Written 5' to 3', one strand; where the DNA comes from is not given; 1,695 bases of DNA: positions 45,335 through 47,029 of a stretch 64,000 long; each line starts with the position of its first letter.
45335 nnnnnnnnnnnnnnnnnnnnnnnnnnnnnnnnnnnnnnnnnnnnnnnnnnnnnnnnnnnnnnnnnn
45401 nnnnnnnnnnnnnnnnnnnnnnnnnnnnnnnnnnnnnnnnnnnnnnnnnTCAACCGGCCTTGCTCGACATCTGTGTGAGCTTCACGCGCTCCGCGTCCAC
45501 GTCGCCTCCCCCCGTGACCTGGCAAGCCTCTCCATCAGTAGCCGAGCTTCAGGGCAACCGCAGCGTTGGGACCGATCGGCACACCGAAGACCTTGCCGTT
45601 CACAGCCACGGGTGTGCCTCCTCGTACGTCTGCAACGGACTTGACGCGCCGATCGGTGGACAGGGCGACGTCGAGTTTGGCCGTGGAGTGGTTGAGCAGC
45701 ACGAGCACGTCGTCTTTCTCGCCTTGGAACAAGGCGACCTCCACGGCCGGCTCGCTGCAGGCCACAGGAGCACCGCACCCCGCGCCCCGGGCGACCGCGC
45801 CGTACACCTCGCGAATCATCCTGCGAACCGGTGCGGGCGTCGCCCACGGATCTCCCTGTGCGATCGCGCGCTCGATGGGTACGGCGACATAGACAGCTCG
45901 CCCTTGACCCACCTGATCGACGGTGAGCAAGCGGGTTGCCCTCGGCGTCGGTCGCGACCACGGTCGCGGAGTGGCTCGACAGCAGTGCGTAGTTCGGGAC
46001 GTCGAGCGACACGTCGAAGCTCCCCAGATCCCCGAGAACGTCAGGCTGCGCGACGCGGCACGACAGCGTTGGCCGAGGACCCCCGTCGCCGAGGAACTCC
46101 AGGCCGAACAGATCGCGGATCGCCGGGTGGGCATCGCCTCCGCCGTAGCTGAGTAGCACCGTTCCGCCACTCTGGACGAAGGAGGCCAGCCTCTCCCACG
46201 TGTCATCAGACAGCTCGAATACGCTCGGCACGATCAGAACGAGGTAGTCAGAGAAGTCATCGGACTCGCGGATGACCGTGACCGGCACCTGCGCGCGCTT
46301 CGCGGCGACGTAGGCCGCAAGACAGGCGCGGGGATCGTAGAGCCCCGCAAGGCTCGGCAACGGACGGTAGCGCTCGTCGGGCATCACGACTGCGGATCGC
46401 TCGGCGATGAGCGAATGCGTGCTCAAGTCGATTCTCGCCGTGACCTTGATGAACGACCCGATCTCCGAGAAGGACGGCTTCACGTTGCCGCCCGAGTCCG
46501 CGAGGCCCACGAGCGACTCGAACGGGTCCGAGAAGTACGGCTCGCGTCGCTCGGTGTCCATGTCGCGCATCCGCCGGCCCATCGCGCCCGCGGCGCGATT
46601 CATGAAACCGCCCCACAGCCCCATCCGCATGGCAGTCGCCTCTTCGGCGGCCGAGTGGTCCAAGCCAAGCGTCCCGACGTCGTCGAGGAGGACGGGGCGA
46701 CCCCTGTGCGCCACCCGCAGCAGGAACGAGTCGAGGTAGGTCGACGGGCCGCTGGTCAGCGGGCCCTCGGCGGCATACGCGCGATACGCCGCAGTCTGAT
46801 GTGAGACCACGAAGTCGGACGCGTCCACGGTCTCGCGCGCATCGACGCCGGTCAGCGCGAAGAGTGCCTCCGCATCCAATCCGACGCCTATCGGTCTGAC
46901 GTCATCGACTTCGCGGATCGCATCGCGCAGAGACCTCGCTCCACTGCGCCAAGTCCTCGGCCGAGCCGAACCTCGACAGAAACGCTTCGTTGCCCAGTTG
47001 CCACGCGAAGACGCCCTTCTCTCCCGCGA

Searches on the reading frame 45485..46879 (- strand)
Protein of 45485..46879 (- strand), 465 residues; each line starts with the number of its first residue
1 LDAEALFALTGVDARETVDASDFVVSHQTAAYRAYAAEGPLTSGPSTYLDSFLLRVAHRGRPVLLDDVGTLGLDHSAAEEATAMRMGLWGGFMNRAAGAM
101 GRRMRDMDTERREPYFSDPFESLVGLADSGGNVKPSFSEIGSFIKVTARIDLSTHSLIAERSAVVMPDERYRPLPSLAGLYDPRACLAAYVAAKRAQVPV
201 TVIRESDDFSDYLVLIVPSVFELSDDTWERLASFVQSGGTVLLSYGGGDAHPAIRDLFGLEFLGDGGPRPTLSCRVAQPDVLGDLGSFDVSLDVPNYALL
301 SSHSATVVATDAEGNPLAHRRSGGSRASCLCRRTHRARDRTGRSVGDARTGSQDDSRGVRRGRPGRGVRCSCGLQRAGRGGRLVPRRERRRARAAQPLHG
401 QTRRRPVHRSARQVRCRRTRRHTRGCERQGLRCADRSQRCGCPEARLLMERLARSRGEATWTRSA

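Call 70: search_protein_families(library=pfam, proteins=[window:45485-46879:-], max_evalue=0.00001)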
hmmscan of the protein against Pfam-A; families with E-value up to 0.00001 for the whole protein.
window:45485-46879:- (465 aa): 2 families
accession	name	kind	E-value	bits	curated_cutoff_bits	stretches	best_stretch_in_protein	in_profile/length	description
PF08532.16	Glyco_hydro_42M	-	4.9e-10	39.7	25.8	1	179-248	25-94/207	Beta-galactosidase trimerisation domain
PF14258.12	DUF4350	-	1.9e-06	28.7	30.4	1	186-289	9-118/181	Domain of unknown function (DUF4350)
